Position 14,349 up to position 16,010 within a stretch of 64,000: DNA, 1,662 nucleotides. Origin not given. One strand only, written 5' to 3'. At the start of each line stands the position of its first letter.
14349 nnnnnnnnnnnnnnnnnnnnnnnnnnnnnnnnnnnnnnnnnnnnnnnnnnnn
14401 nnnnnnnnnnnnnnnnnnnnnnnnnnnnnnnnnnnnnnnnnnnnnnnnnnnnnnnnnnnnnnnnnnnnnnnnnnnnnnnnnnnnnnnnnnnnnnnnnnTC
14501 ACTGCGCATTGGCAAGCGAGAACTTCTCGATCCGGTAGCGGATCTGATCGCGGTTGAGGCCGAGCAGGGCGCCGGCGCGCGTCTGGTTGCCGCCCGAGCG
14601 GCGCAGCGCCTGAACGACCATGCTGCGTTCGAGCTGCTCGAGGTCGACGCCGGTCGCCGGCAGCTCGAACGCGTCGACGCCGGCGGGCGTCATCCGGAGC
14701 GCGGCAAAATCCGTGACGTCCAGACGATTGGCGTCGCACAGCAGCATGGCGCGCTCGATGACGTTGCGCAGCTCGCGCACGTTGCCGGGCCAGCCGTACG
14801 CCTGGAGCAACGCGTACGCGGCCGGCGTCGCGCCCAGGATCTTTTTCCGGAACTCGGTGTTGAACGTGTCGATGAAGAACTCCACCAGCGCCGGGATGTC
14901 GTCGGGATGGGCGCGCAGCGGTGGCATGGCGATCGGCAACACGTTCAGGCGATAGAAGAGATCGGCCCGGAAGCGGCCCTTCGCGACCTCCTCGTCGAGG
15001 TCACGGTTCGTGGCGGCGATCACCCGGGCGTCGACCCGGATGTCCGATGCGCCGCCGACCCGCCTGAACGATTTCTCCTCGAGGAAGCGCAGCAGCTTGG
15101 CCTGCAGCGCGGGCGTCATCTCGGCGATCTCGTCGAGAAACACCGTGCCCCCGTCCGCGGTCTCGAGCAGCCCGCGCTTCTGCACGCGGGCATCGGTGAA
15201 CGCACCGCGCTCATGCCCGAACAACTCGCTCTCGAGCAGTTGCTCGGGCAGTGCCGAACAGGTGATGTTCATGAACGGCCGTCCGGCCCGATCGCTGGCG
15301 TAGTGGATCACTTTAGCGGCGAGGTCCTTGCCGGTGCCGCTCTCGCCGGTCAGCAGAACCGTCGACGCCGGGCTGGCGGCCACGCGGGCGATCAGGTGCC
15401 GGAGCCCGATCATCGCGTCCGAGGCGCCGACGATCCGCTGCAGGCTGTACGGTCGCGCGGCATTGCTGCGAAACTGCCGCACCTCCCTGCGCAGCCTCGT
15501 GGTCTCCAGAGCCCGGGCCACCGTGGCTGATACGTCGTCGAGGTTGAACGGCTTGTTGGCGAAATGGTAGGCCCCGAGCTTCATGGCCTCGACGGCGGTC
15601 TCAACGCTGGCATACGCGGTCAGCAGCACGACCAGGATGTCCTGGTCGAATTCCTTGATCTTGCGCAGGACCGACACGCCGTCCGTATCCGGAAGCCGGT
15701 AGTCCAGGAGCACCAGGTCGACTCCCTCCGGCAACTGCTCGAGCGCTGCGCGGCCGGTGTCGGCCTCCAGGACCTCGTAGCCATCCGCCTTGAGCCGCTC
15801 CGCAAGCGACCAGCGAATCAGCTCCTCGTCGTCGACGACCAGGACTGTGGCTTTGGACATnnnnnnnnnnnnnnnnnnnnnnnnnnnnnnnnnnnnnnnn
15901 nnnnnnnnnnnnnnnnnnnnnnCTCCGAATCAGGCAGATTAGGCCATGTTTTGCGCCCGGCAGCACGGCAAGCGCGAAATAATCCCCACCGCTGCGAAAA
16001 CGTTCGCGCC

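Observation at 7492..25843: Dense cluster of sigma-54 (-24/-12) promoters defining a USP-centred stress regulon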

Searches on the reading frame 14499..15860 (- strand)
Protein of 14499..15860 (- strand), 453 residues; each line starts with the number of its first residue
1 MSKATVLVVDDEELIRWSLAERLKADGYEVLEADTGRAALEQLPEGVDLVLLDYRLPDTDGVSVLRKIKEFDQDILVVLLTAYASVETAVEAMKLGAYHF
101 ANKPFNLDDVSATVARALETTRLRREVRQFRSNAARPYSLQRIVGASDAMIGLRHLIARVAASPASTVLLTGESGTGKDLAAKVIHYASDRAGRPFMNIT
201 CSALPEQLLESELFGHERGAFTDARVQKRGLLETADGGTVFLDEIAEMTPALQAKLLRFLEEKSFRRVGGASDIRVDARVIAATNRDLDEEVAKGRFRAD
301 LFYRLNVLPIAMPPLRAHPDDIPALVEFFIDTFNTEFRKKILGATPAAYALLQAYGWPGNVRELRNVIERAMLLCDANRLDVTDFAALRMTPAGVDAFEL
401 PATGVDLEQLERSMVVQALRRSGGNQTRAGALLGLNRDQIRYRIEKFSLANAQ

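Call 6: search_protein_families(library=pfam, proteins=[window:14499-15860:-])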
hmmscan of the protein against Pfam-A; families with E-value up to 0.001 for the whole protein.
window:14499-15860:- (453 aa): 10 families
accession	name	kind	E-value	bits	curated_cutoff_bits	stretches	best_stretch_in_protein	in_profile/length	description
PF00158.32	Sigma54_activat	-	2.8e-66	222.8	20.2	1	143-310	1-167/168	Sigma-54 interaction domain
PF00072.30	Response_reg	-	3.9e-26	91.8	30.2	1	6-114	1-110/111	Response regulator receiver domain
PF25601.1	AAA_lid_14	-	1.2e-22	79.9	27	1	316-386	1-71/87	AAA+ ATPase lid domain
PF14532.12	Sigma54_activ_2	-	4.1e-20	72.9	25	1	144-315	1-138/138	Sigma-54 interaction domain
PF02954.25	HTH_8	-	1.1e-11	44.7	22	1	407-447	2-42/42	Bacterial regulatory protein, Fis family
PF07728.20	AAA_5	-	1.3e-09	38.6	22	1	168-287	2-124/139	AAA domain (dynein-related subfamily)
PF00004.35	AAA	-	1.7e-07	32.2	21.2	1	168-301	1-127/131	ATPase family associated with various cellular activities (AAA)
PF20030.5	bpMoxR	-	4e-05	23.2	27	1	165-293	31-152/205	MoxR domain in the MoxR-vWA-beta-propeller ternary systems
PF07724.20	AAA_2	-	0.00024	21.6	27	1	164-278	2-116/166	AAA domain (Cdc48 subfamily)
PF01078.27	Mg_chelatase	-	0.00072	19.4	20.3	0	227-285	97-157/207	Magnesium chelatase, subunit ChlI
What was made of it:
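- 14499..15860 (-): NtrC-family enhancer-binding response regulator (REC, sigma-54 AAA+ and Fis-type HTH domains; loop motif GAFTDA). It is the first gene of the operon bEBP / GNAT-ACD / histidine kinase. Pfam, call 6.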

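Call 10: find_related_loci(query=window:14499-15860:-, collection=genome_contigs, flank=10000)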
Query window:14499-15860:- (453 aa) in genome_contigs; peptide patterns used: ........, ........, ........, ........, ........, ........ (x = any residue, [..] = any of these).
600 stretches matched a pattern (row limit reached: there are more); 596 encode a relative of the query (tblastn E <= 1e-3); the best 80 are kept; 80 distinct loci.
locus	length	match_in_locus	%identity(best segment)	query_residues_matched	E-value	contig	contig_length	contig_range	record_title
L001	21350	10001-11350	82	1-450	0e+0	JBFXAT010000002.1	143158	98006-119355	MAG: Vicinamibacterales bacterium isolate CA_2019_TPBS_29 NODE_1026_length_143158_cov_5.051394_TPBS, whole genome shotgu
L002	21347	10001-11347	82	1-449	0e+0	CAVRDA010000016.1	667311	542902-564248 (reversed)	MAG: Vicinamibacteria bacterium isolate MFD04850.bin.2.119 genome assembly, contig: contig_62782, whole genome shotgun s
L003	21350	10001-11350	78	1-450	0e+0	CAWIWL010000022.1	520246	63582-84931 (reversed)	MAG: uncultured Acidobacteriota bacterium isolate MFD04850.bin.1.225 genome assembly, contig: contig_9234, whole genome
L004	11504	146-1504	76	1-453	0e+0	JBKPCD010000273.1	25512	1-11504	MAG: Acidobacteriota bacterium isolate GB_EKS_MAG_00061 GB_EKS_000001836925, whole genome shotgun sequence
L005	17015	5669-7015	72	1-449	0e+0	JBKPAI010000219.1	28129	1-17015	MAG: Acidobacteriota bacterium isolate GB_HAYS_MAG_00009 GB_HAYS_000001698715, whole genome shotgun sequence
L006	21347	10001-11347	73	1-449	0e+0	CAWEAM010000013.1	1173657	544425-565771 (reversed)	MAG: uncultured Acidobacteriota bacterium isolate MFD04850.bin.2.364 genome assembly, contig: contig_9500, whole genome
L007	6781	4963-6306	70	4-451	0e+0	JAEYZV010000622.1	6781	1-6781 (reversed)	MAG: Acidobacteria bacterium isolate OH_CBrB_117 k127_4106784, whole genome shotgun sequence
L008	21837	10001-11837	70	5-453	0e+0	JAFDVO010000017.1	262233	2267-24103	MAG: Acidobacteria bacterium isolate SZAS-18 ACID-KAN-4__17__length-262233, whole genome shotgun sequence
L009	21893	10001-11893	70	3-449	0e+0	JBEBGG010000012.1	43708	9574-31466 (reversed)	MAG: Vicinamibacterales bacterium isolate ASF_16 NODE_289_length_43708_cov_4.257103, whole genome shotgun sequence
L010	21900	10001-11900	68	1-452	0e+0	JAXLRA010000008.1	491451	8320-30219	MAG: Vicinamibacterales bacterium isolate STL-ACI17 C1.313.fa-8, whole genome shotgun sequence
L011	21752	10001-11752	69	5-449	0e+0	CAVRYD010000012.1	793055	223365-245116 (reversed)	MAG: uncultured Acidobacteriota bacterium isolate MFD02199.bin.2.70 genome assembly, contig: contig_80300, whole genome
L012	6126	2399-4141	67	1-449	0e+0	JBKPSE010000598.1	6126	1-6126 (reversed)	MAG: Acidobacteriota bacterium isolate GS_EKS_MAG_00030 GS_EKS_000003970613, whole genome shotgun sequence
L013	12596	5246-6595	67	1-449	0e+0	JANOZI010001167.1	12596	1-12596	MAG: Acidobacteriota bacterium isolate VAR_79_metabat_490 VAR_79_k141_5100319, whole genome shotgun sequence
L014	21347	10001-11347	66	1-449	0e+0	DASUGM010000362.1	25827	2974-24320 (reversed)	MAG TPA_asm: Vicinamibacterales bacterium isolate SMAG_U1405 k141_1358204, whole genome shotgun sequence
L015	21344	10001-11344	65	1-449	0e+0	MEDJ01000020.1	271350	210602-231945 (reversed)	MAG: Acidobacteria bacterium SCN 69-37 ABS36_C0020, whole genome shotgun sequence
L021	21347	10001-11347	59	4-449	7e-175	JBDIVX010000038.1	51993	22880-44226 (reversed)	MAG: Polyangiales bacterium isolate Bin_29 NODE_330_length_51993_cov_7.252940, whole genome shotgun sequence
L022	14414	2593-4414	59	1-453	5e-165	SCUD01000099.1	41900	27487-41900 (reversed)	MAG: Gammaproteobacteria bacterium isolate FW602_bin.2 FW602_bin.2-66079, whole genome shotgun sequence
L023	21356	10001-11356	55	1-449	4e-164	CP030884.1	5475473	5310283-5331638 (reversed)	MAG: Planctomycetaceae bacterium isolate ECT2AJA-110-A chromosome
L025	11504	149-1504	56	4-449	1e-158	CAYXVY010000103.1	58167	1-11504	MAG TPA_asm: uncultured Planctomycetales bacterium isolate binchicken_co165_413 genome assembly, contig: k141_288038, wh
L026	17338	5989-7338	57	4-449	3e-157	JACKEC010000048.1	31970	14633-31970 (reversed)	MAG: Sandaracinaceae bacterium isolate HK-STAS-MYXO-23 HK-STAS-MYXO-23_48, whole genome shotgun sequence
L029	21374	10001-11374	54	4-453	2e-150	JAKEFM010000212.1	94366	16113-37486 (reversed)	MAG: Planctomycetota bacterium isolate PMV_2_maxbin.002 PMV_2_maxbin.002.k101_1702095, whole genome shotgun sequence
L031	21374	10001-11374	53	1-452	2e-143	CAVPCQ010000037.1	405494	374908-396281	MAG: uncultured Acidobacteriota bacterium isolate MFD00032.bin.3.232 genome assembly, contig: contig_8093, whole genome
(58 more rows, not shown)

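Call 28: search_protein_families(library=pfam, alignment_id=A2, max_evalue=0.001)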
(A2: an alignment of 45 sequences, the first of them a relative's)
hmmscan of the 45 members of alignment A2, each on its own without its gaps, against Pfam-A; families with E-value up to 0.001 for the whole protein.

A. member 1, L001:16736-17365:+ (210 aa): 1 family
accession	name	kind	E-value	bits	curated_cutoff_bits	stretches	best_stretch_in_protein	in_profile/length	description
PF04264.18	YceI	-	2.5e-11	44.6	23.7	1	86-202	42-147/150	YceI-like domain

B. families by the number of members that match (of 45 scanned): 52 families (the first 25 are shown)
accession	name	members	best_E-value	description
PF00582.32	Usp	15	1.1e-69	Universal stress protein family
PF00158.32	Sigma54_activat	3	8.9e-68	Sigma-54 interaction domain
PF04972.22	BON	3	1.1e-44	BON domain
PF14532.12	Sigma54_activ_2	3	7.2e-24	Sigma-54 interaction domain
PF01106.22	NifU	3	1.7e-23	NifU-like domain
PF25601.1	AAA_lid_14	3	2.9e-22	AAA+ ATPase lid domain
PF02954.25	HTH_8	3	3e-13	Bacterial regulatory protein, Fis family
PF07728.20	AAA_5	3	9.8e-10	AAA domain (dynein-related subfamily)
PF13191.12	AAA_16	3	3.6e-05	AAA ATPase domain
PF12724.12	Flavodoxin_5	2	2.1e-31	Flavodoxin domain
PF00072.30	Response_reg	2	2.3e-27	Response regulator receiver domain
PF00011.27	HSP20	2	4.1e-26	Hsp20/alpha crystallin family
PF17886.7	ArsA_HSP20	2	6.2e-09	HSP20-like domain found in ArsA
PF00004.35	AAA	2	1.3e-07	ATPase family associated with various cellular activities (AAA)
PF13442.11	Cytochrome_CBB3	2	2.8e-07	Cytochrome C oxidase, cbb3-type, subunit III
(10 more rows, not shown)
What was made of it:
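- The rest include BON, NifU-like, Hsp20, flavodoxin, cytochromes c and c', PEP-utilising enzyme, ADH, and the hydrolase orthologue (call 28).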

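Call 38: search_protein_families(library=ncbifam, proteins=[window:14499-15860:-], max_evalue=0.01)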
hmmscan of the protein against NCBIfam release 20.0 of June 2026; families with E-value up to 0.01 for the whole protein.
window:14499-15860:- (453 aa): 121 families (the best 25 are shown)
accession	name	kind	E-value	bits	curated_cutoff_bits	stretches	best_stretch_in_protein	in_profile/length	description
NF008469.0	PRK11361.1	equivalog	1.5e-134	449.2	714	1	3-451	4-458/461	acetoacetate metabolism transcriptional regulator AtoC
TIGR01818.1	ntrC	equivalog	3.3e-113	378.9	558.6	1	6-387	1-379/463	nitrogen regulation protein NR(I)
NF051870.1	NAssimRespRegNtrX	equivalog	2.5e-112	376.1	600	1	5-444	3-447/452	nitrogen assimilation response regulator NtrX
TIGR02915.1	PEP_resp_reg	equivalog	3.8e-112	375.4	502.6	1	6-449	1-444/445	PEP-CTERM-box response regulator transcription factor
NF007689.0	PRK10365.1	equivalog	1.6e-110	369.9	760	1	3-440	5-435/441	sigma-54-dependent response regulator transcription factor ZraR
TIGR01817.1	nifA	equivalog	2.8e-107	359.7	528.85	2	121-386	178-439/534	nif-specific transcriptional activator NifA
NF041946.1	LuxO_transreg_Vib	equivalog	7.1e-100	335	800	1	29-382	22-373/463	quorum-sensing sigma-54 dependent transcriptional regulator LuxO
NF038308.1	RNA_repair_RtcR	equivalog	3.8e-94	316.4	650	1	79-446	116-515/530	RNA repair transcriptional activator RtcR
NF011695.0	PRK15115.1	equivalog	1.7e-92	310.5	763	1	3-441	6-430/445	two-component system response regulator GlrR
NF008176.1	PRK10923.1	equivalog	2.3e-92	310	620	1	1-378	1-374/469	nitrogen regulation protein NR(I)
NF041552.1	TF_PrdR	equivalog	2.7e-92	310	795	1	123-447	254-576/577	sigma-54 dependent transcriptional regulator PrdR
NF003451.0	PRK05022.1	equivalog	8.4e-89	298.6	476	1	112-388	157-434/512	nitric oxide reductase transcriptional regulator NorR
NF050807.1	TransRegFlbDCaul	equivalog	9e-87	291.8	750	1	26-448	23-439/454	sigma-54-dependent transcriptional regulator FlbD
NF049963.1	RespRegFlgRCampy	domain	4.1e-84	282.9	750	1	6-449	3-429/429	fla regulon two-component system response regulator FlgR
NF041906.1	V4R_TF_MobR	exception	2e-82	277.4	999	1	127-447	218-544/544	phenol degradation transcriptional regulator MobR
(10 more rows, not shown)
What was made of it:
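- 14499..15860 (-): NCBIfam's best match is AtoC, but below the cut-off (call 38).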

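Call 49: find_encoding_contigs(protein=window:14499-15860:-, flank=2000, max_places=3)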
Protein window:14499-15860:- (453 aa): 20 contigs read that carry it; 3 places shown.
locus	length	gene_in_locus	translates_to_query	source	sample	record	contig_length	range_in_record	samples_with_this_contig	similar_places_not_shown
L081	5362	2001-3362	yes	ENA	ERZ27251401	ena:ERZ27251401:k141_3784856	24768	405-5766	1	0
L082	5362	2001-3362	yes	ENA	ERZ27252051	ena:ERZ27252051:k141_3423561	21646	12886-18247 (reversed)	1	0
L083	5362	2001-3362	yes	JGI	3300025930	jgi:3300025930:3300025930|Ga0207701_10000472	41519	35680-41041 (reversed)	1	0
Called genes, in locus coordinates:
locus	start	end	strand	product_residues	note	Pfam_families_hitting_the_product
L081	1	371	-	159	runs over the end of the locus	PF00582:Usp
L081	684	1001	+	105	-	-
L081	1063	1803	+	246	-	-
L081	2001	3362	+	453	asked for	PF00072:Response_reg, PF00158:Sigma54_activat, PF14532:Sigma54_activ_2, PF00004:AAA (weak), PF07728:AAA_5, PF25601:AAA_lid_14, PF02954:HTH_8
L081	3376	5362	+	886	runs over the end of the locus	PF13302:Acetyltransf_3 (weak), PF00583:Acetyltransf_1, PF13508:Acetyltransf_7 (weak), PF02629:CoA_binding, PF13380:CoA_binding_2, PF13607:Succ_CoA_lig, PF19045:Ligase_CoA_2, PF13549:ATP-grasp_5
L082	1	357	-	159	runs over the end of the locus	PF00582:Usp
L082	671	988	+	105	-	-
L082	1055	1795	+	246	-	-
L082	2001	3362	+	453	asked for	PF00072:Response_reg, PF00158:Sigma54_activat, PF14532:Sigma54_activ_2, PF00004:AAA (weak), PF07728:AAA_5, PF25601:AAA_lid_14, PF02954:HTH_8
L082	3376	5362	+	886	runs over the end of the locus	PF13302:Acetyltransf_3 (weak), PF00583:Acetyltransf_1, PF13508:Acetyltransf_7 (weak), PF02629:CoA_binding, PF13380:CoA_binding_2, PF13607:Succ_CoA_lig, PF19045:Ligase_CoA_2, PF13549:ATP-grasp_5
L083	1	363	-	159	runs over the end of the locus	PF00582:Usp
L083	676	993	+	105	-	-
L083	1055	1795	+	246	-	-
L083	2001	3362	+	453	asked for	PF00072:Response_reg, PF00158:Sigma54_activat, PF14532:Sigma54_activ_2, PF00004:AAA (weak), PF07728:AAA_5, PF25601:AAA_lid_14, PF02954:HTH_8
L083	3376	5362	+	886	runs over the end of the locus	PF13302:Acetyltransf_3 (weak), PF00583:Acetyltransf_1, PF13508:Acetyltransf_7 (weak), PF02629:CoA_binding, PF13380:CoA_binding_2, PF13607:Succ_CoA_lig, PF19045:Ligase_CoA_2, PF13549:ATP-grasp_5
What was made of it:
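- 14499..15860 (-): The exact protein occurs on 20 metagenome contigs (call 49).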

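Call 70: search_protein_families(library=pfam, proteins=[L021:7547-8344:-, L022:1-1113:-, L023:16944-17819:+, L023:18290-20584:+, L023:14225-16645:-, L023:6008-8470:-, L025:2107-2724:+, L026:7414-8220:-, L029:11741-12529:+, L031:6302-8245:-])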
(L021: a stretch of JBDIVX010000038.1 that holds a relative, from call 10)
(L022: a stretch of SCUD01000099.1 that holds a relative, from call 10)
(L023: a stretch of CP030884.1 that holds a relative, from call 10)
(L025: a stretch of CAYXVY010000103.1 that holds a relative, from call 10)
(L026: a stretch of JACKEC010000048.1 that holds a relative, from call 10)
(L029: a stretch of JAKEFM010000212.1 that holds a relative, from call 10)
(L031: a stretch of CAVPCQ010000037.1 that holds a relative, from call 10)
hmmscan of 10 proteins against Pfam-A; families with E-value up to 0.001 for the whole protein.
L021:7547-8344:- (266 aa): 0 families

L022:1-1113:- (371 aa): 2 families
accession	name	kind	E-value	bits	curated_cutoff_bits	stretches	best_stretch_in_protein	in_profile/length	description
PF00483.29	NTP_transferase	-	2.5e-18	67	21.2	1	75-355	2-233/245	Nucleotidyl transferase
PF12804.13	NTP_transf_3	-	1.6e-07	32.1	27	1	75-204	1-112/160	MobA-like NTP transferase domain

L023:16944-17819:+ (292 aa): 1 family
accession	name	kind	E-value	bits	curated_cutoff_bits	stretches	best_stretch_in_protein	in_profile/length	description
PF00571.33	CBS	-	2.9e-54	181.6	24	4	17-67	4-55/57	CBS domain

L023:18290-20584:+ (765 aa): 0 families

L023:14225-16645:- (807 aa): 18 families
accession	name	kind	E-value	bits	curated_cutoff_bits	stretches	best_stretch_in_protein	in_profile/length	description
PF01855.24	POR_N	-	6.8e-79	265.3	27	1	17-248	1-230/231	Pyruvate flavodoxin/ferredoxin oxidoreductase, thiamine diP-bdg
PF01558.24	POR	-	6.1e-28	98.6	27.4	1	434-616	1-171/173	Pyruvate ferredoxin/flavodoxin oxidoreductase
PF10371.14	EKR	-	4e-24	84.6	27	1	635-686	4-55/55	Domain of unknown function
PF17147.9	PFOR_II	-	3.7e-15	56.5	27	1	270-352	1-81/102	Pyruvate:ferredoxin oxidoreductase core domain II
PF00037.32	Fer4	-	6.1e-12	45.3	21.1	2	690-712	1-23/24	4Fe-4S binding domain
PF12837.12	Fer4_6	-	5.9e-11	42.2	25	1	689-711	1-23/24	4Fe-4S binding domain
PF12838.12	Fer4_7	-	9e-11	42.5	27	1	697-766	2-51/52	4Fe-4S dicluster domain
PF13237.11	Fer4_10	-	9e-11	42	25.5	1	691-764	3-53/53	4Fe-4S dicluster domain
PF12797.12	Fer4_2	-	8.8e-10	38.3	24.5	2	689-708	2-21/22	4Fe-4S binding domain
PF13484.11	Fer4_16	-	7.9e-09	36.6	30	1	697-765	2-65/66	4Fe-4S double cluster binding domain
PF13183.11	Fer4_8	-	7e-08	33.3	27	1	696-766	4-67/68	4Fe-4S dicluster domain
PF14697.11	Fer4_21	-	2.4e-07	31.2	35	1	693-766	4-54/59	4Fe-4S dicluster domain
PF25160.1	LdpA_Fe-S-bd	-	4.1e-07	30.1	27.6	0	745-767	20-42/49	LdpA Fe-S cluster-binding domain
PF13187.11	Fer4_9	-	2.3e-06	28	27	1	697-766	2-50/52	4Fe-4S dicluster domain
PF12800.12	Fer4_4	-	1.7e-05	25.2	24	0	751-765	2-16/17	4Fe-4S binding domain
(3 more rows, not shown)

L023:6008-8470:- (821 aa): 3 families
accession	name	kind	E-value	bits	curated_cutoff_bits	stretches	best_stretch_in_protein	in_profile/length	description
PF01074.27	Glyco_hydro_38N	-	4.5e-43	148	25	1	105-360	2-257/270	Glycosyl hydrolases family 38 N-terminal domain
PF07748.19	Glyco_hydro_38C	-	1.9e-37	129.9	25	1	572-769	1-199/206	Glycosyl hydrolases family 38 C-terminal domain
PF09261.16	Alpha-mann_mid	-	1.4e-16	60.8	31.1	1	380-449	4-72/96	Alpha mannosidase middle domain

L025:2107-2724:+ (206 aa): 0 families

L026:7414-8220:- (269 aa): 4 families
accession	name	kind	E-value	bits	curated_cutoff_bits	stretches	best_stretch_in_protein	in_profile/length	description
PF04545.22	Sigma70_r4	-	7.2e-18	64.3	24.1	1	212-262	1-49/50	Sigma-70, region 4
PF04542.20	Sigma70_r2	-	3.3e-17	62.5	24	1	43-112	1-70/71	Sigma-70 region 2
PF04539.22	Sigma70_r3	-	2.1e-08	34.6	25.3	1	130-163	7-40/78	Sigma-70 region 3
PF08281.18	Sigma70_r4_2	-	0.00036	20.5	25.7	0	207-261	2-54/54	Sigma-70, region 4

L029:11741-12529:+ (263 aa): 0 families

L031:6302-8245:- (648 aa): 3 families
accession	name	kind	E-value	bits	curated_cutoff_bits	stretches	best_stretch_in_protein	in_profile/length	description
PF00175.26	NAD_binding_1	-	5.4e-14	53.2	22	1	487-590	1-107/109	Oxidoreductase NAD-binding domain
PF10418.14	DHODB_Fe-S_bind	-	3.6e-09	36.6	23.9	1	609-641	1-40/41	Iron-sulfur cluster binding domain of dihydroorotate dehydrogenase B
PF00970.30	FAD_binding_6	-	0.00017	22.3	21.1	1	408-473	29-96/99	Oxidoreductase FAD-binding domain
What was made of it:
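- In a planctomycete, a four-CBS protein and PFOR form a divergent pair around one tandem UAS (call 70).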
